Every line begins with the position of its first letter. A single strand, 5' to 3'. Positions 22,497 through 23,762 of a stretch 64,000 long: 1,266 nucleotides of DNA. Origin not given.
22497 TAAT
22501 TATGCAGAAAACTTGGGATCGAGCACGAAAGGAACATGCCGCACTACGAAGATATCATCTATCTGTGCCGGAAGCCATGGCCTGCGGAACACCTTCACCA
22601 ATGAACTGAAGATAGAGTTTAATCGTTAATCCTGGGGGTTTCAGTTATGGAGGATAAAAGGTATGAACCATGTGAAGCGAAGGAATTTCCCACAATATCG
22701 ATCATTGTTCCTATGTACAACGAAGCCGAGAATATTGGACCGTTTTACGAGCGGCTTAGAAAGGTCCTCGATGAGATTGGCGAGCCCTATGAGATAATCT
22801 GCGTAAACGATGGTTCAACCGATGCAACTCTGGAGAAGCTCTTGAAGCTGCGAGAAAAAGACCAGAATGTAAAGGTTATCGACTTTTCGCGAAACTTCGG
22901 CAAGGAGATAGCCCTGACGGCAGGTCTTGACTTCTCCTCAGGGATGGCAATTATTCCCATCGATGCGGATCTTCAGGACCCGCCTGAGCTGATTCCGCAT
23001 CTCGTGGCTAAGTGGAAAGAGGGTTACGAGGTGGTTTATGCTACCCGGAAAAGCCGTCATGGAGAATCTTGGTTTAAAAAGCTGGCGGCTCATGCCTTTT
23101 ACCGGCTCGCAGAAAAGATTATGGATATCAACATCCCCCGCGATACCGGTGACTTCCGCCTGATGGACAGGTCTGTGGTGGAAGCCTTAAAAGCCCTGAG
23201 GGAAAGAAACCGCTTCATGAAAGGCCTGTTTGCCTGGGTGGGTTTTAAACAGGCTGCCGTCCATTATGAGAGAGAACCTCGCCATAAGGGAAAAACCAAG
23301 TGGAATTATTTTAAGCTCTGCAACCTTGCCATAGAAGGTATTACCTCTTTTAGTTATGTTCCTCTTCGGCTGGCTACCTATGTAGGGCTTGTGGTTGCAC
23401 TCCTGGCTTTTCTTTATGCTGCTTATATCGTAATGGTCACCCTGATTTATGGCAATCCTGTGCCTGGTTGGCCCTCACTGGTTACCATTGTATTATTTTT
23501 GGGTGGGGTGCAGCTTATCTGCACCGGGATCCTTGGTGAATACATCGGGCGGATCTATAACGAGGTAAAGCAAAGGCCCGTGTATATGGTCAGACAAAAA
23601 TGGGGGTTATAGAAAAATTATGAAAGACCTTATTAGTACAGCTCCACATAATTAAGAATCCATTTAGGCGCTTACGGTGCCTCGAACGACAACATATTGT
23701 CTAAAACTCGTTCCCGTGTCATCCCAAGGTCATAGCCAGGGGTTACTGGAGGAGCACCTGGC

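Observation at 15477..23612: Translationally coupled exosortase (XrtG-like) envelope cluster with a complete lipid-linked glycosylation module and a DivIVA-domain protein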

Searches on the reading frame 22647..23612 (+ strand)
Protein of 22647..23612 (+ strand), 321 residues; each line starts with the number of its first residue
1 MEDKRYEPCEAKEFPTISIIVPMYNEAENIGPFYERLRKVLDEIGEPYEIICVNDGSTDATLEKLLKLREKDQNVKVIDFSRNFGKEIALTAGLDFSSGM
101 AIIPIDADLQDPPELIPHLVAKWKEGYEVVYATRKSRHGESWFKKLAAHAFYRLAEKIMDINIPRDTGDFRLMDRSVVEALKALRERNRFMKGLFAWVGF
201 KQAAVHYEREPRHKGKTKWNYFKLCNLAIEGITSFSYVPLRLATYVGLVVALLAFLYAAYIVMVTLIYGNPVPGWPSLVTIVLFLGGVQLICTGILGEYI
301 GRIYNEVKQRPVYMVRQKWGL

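Call 3: search_protein_families(library=ncbifam, proteins=[window:22647-23612:+], max_evalue=0.01)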
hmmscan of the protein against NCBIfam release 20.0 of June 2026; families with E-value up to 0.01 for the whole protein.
window:22647-23612:+ (321 aa): 19 families
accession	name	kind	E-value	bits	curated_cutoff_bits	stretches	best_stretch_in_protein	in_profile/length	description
NF047588.1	GlcsyltransPgfSStrep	equivalog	3e-94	315.7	500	1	17-317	3-304/308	glycosyltransferase PgfS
NF007986.1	PRK10714.1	equivalog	4.5e-58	196.7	529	1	14-317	5-310/316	undecaprenyl-phosphate 4-deoxy-4-formamido-L-arabinose transferase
TIGR03937.1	PgaC_IcaA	equivalog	2.7e-19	69.4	422.3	1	4-123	34-150/407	poly-beta-1,6-N-acetyl-D-glucosamine synthase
NF007482.0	PRK10073.1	equivalog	2.8e-12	46.3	423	1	13-120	4-107/334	glycosyltransferase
NF047683.1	TeichurnBiosyTuaG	equivalog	2.5e-10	40.4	400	1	14-110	5-98/252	teichuronic acid biosynthesis protein TuaG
NF041875.1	EPS_EpsD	equivalog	4.4e-10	39.5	370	1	17-130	1-111/325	exopolysaccharide biosynthesis glycosyltransferase EpsD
NF045692.1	OglycostaseCruG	equivalog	1.4e-09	37.4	600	1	10-134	36-164/386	2'-O-glycosyltransferase CruG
TIGR04283.1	glyco_like_mftF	equivalog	2.8e-09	36.9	182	1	17-146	1-120/221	TIGR04283 family arsenosugar biosynthesis glycosyltransferase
TIGR03111.1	glyc2_xrt_Gpos1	hypoth_equivalog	9.4e-09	34.6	363.95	1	11-129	45-162/439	TIGR03111 family XrtG-associated glycosyltransferase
NF010496.0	PRK13915.1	equivalog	1.1e-08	34.6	262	1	9-122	25-141/307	glucosyl-3-phosphoglycerate synthase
NF041391.1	DPhHxTase_Halo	equivalog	5.8e-08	32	375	1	23-182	3-154/213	dolichyl-phosphate hexose transferase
NF058614.1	PPMAGASynPpgS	equivalog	9.7e-08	31.7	370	1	18-182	3-166/226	polyprenyl-phospho-N-acetylgalactosaminyl synthase PpgS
TIGR04242.1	nodulat_NodC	equivalog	1.4e-07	30.8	550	1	7-125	40-158/395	chitooligosaccharide synthase NodC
TIGR04182.1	glyco_TIGR04182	equivalog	9e-07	28.6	325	1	17-146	2-121/293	S-layer glycoprotein N-glycosyltransferase AglJ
NF050050.1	ProtGlycPglI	equivalog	2.1e-06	27.3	500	1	14-133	1-118/306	GalNAc(5)-diNAcBac-PP-undecaprenol beta-1,3-glucosyltransferase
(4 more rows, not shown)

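Call 4: search_protein_families(library=pfam, proteins=[window:22647-23612:+], max_evalue=0.01)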
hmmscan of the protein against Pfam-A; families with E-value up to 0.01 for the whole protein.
window:22647-23612:+ (321 aa): 3 families
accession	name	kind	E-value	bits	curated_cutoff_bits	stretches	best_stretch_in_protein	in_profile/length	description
PF00535.33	Glycos_transf_2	-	2.8e-35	122.2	23.3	1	18-180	1-166/168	Glycosyl transferase family 2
PF13641.12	Glyco_tranf_2_3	-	0.0014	19.2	27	1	15-186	1-179/230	Glycosyltransferase like family 2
PF10111.15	Glyco_tranf_2_2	-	0.0036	17.3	27.3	1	18-108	1-91/276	Glycosyltransferase like family 2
